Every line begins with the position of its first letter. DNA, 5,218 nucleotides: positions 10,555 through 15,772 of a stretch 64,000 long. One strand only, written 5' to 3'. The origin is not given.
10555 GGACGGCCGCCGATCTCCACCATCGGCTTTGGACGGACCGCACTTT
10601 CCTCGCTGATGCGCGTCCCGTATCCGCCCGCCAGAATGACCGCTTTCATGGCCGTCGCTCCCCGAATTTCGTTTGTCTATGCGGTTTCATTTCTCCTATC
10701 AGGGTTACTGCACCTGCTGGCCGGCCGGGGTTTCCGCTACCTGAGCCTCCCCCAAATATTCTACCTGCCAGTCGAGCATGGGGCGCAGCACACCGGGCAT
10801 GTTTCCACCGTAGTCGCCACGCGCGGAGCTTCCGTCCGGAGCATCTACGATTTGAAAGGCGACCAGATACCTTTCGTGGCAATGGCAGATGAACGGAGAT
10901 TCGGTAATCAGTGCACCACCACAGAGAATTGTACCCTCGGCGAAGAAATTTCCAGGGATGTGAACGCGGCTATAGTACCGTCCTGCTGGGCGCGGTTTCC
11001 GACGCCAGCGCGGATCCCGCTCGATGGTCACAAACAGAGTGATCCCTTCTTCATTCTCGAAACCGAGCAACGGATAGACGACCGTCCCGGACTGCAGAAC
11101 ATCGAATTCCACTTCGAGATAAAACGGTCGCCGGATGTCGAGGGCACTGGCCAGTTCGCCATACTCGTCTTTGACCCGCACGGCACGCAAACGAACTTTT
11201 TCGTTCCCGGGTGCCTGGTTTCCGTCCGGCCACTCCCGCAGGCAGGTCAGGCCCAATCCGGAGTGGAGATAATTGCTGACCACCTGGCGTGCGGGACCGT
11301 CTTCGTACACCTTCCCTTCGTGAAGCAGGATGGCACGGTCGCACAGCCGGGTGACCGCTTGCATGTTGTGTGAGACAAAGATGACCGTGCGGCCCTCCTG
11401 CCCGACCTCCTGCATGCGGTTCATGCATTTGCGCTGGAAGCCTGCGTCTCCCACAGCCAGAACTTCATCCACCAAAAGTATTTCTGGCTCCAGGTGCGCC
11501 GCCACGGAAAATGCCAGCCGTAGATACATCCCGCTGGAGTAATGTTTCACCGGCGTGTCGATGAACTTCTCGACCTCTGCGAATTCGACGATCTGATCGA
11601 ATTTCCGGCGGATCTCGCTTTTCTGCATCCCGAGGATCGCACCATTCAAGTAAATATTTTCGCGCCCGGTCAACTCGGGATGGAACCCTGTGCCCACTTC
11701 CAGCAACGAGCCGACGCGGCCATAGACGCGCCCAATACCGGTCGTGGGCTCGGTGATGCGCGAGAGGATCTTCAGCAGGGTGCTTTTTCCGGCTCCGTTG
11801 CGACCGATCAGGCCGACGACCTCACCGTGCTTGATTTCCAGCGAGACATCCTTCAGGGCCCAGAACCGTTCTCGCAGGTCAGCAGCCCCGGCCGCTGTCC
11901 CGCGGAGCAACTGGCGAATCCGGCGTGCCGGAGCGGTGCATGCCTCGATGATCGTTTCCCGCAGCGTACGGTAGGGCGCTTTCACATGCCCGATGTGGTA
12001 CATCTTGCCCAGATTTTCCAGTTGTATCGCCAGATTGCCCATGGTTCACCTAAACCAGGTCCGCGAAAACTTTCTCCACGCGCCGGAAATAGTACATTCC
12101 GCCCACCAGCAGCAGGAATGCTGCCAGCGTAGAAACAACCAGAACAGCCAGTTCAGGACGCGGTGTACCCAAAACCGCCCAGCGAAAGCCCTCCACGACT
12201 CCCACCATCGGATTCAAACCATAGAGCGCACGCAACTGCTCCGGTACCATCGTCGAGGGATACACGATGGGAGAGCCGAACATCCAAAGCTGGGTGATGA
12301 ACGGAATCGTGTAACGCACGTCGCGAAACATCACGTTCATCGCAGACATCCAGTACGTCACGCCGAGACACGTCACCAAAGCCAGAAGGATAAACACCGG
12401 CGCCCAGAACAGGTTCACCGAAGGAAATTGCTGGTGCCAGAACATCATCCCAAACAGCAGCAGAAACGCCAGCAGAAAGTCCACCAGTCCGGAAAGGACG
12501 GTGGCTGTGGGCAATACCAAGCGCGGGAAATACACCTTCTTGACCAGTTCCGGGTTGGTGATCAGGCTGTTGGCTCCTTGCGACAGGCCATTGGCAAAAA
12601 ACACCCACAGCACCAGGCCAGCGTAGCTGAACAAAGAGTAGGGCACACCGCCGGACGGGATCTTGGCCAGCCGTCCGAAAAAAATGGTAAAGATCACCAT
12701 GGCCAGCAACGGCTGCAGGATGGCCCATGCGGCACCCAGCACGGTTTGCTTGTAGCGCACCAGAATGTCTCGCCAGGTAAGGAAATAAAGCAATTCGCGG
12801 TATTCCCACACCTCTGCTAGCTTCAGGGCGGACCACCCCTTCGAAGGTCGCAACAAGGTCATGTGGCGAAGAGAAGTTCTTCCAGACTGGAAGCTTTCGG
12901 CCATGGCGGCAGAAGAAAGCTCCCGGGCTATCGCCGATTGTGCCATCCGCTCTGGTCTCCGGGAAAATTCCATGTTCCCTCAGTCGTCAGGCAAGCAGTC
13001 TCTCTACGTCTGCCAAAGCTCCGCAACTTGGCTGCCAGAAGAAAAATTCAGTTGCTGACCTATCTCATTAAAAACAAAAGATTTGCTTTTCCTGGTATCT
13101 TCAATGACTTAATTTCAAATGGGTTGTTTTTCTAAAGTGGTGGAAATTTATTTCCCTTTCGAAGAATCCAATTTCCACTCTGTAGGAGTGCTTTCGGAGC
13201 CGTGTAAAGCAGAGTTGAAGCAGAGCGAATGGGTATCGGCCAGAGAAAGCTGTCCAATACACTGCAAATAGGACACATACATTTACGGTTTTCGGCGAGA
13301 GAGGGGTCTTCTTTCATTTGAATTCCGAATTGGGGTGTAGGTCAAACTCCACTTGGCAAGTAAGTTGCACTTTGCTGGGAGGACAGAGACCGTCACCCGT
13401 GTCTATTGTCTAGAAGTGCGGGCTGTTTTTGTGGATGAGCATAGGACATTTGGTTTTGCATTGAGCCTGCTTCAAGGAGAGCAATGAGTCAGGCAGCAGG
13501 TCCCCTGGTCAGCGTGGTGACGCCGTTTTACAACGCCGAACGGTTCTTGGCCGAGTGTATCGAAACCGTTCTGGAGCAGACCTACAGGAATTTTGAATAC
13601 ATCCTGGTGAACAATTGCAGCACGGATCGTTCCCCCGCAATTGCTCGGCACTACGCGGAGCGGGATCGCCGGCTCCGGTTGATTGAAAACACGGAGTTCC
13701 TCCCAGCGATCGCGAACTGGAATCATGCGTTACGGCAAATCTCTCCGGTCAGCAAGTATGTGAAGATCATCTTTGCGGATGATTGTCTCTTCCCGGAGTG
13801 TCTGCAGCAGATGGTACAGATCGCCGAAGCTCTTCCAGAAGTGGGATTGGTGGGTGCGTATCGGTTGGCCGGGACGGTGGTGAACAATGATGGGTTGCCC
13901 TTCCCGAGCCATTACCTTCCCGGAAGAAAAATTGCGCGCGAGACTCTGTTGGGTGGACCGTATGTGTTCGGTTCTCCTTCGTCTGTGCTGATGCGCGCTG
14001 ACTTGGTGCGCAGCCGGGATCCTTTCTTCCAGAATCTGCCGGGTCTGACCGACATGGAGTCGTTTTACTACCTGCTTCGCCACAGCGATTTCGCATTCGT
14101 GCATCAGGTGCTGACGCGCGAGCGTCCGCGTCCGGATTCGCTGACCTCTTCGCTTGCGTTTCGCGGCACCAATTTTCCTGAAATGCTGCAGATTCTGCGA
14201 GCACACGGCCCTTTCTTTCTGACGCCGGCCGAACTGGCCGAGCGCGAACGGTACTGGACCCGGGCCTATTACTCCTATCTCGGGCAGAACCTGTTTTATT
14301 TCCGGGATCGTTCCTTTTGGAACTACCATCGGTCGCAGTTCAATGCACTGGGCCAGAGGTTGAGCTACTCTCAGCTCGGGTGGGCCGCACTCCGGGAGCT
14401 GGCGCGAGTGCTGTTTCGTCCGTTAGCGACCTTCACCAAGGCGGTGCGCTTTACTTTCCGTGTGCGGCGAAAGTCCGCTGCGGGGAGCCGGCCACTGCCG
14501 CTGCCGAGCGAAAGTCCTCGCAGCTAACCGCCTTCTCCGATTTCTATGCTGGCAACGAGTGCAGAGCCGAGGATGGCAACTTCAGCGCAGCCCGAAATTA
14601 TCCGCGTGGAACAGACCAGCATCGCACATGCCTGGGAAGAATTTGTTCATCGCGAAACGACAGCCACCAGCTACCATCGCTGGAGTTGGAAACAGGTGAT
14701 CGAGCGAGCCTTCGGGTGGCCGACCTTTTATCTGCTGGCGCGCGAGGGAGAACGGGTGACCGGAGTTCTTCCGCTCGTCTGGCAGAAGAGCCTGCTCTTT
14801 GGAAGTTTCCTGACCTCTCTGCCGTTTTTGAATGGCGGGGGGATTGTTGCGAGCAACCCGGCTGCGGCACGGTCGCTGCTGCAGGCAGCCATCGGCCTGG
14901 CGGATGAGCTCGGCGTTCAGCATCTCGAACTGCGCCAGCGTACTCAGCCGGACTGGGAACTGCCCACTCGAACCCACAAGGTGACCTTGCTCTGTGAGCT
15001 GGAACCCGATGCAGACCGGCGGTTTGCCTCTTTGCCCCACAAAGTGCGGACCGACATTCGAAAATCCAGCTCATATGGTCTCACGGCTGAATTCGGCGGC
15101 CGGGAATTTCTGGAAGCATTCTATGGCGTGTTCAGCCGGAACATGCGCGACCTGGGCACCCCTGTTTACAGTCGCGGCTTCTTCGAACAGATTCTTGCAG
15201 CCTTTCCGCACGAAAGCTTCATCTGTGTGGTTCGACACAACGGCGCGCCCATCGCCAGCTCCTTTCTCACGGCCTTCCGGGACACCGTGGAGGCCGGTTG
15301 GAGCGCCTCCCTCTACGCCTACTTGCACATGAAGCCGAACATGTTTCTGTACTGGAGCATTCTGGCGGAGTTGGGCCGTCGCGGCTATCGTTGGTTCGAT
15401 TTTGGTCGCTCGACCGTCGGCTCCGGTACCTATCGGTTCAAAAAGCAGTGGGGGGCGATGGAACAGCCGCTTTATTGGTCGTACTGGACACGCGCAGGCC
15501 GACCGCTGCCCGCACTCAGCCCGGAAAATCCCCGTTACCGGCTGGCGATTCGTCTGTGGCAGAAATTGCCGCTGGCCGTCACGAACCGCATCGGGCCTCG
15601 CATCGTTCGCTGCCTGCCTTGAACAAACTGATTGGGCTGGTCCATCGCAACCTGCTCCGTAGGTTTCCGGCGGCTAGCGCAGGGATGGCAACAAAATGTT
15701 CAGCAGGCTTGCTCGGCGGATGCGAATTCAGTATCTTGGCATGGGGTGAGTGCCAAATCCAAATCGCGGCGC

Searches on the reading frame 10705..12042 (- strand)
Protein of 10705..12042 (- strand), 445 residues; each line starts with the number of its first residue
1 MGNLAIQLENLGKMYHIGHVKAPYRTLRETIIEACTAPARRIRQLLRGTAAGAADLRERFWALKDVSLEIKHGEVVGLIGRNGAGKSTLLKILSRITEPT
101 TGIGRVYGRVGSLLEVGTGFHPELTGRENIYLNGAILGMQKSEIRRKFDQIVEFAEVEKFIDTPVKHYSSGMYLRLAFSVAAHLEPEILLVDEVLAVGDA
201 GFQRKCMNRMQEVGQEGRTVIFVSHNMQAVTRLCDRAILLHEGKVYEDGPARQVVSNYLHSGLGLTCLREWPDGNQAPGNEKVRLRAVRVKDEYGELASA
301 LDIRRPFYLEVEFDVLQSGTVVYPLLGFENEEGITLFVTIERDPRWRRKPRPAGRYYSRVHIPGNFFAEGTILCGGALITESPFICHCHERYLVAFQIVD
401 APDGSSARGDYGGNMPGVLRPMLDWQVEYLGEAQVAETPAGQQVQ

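Call 71: search_protein_families(library=pfam, proteins=[window:10705-12042:-], max_evalue=0.0001)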
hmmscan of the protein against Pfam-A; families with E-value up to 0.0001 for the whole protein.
window:10705-12042:- (445 aa): 2 families
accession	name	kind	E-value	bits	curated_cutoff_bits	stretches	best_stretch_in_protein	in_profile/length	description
PF00005.33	ABC_tran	-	3.2e-20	73.6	25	1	63-194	1-135/137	ABC transporter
PF13304.12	AAA_21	-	1.6e-07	32.1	27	0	76-96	2-22/304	AAA domain, putative AbiEii toxin, Type IV TA system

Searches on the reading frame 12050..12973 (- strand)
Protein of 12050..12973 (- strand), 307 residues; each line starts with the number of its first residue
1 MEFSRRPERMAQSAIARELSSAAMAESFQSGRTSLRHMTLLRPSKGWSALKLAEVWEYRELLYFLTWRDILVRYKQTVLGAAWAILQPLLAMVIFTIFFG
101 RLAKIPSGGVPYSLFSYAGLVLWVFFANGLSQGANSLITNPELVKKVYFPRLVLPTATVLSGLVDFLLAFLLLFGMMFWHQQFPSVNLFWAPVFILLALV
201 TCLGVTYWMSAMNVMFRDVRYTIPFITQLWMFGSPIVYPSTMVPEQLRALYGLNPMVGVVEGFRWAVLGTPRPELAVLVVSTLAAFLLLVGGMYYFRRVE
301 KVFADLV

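Call 71: search_protein_families(library=pfam, proteins=[window:12050-12973:-], max_evalue=0.0001)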
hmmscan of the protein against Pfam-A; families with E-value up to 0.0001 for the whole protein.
window:12050-12973:- (307 aa): 1 family
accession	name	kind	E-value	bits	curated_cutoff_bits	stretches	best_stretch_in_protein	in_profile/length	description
PF01061.29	ABC2_membrane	-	3.6e-18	66.3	26.9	1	61-266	2-209/211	ABC-2 type transporter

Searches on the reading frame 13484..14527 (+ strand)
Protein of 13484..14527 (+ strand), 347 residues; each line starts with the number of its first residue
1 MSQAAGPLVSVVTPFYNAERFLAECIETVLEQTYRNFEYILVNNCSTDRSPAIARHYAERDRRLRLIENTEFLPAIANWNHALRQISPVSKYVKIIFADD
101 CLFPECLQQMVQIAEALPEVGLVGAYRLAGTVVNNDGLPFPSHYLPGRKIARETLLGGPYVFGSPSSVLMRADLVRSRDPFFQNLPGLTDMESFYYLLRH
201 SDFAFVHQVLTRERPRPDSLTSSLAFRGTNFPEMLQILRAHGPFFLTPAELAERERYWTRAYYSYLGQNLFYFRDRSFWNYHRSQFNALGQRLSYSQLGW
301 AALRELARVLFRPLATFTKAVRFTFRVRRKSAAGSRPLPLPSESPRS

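Call 71: search_protein_families(library=pfam, proteins=[window:13484-14527:+], max_evalue=0.0001)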
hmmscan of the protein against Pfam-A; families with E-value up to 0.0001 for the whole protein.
window:13484-14527:+ (347 aa): 2 families
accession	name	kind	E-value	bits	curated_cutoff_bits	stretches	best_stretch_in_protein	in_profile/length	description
PF00535.33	Glycos_transf_2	-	9.5e-27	94.4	23.3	1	10-175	1-164/168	Glycosyl transferase family 2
PF13641.12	Glyco_tranf_2_3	-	2.1e-08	34.9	27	1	9-129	3-125/230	Glycosyltransferase like family 2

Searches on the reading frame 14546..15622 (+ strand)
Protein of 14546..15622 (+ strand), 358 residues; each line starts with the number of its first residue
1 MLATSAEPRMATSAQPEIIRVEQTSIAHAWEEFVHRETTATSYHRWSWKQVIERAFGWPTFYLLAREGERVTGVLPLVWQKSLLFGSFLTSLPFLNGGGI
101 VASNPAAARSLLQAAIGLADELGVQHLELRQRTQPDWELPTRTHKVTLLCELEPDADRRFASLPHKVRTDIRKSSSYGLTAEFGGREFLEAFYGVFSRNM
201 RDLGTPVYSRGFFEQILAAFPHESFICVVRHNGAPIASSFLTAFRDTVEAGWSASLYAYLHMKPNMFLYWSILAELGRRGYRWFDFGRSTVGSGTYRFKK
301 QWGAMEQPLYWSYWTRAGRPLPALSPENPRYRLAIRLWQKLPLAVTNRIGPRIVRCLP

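Call 71: search_protein_families(library=pfam, proteins=[window:14546-15622:+], max_evalue=0.0001)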
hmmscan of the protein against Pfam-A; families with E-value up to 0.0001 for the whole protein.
window:14546-15622:+ (358 aa): 2 families
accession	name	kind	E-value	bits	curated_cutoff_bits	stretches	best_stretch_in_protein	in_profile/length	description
PF13480.13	Acetyltransf_6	-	5.7e-17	62.6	22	1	166-300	6-143/143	Acetyltransferase (GNAT) domain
PF02388.22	FemAB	-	2.8e-09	36.8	24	1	152-230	158-237/406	FemAB family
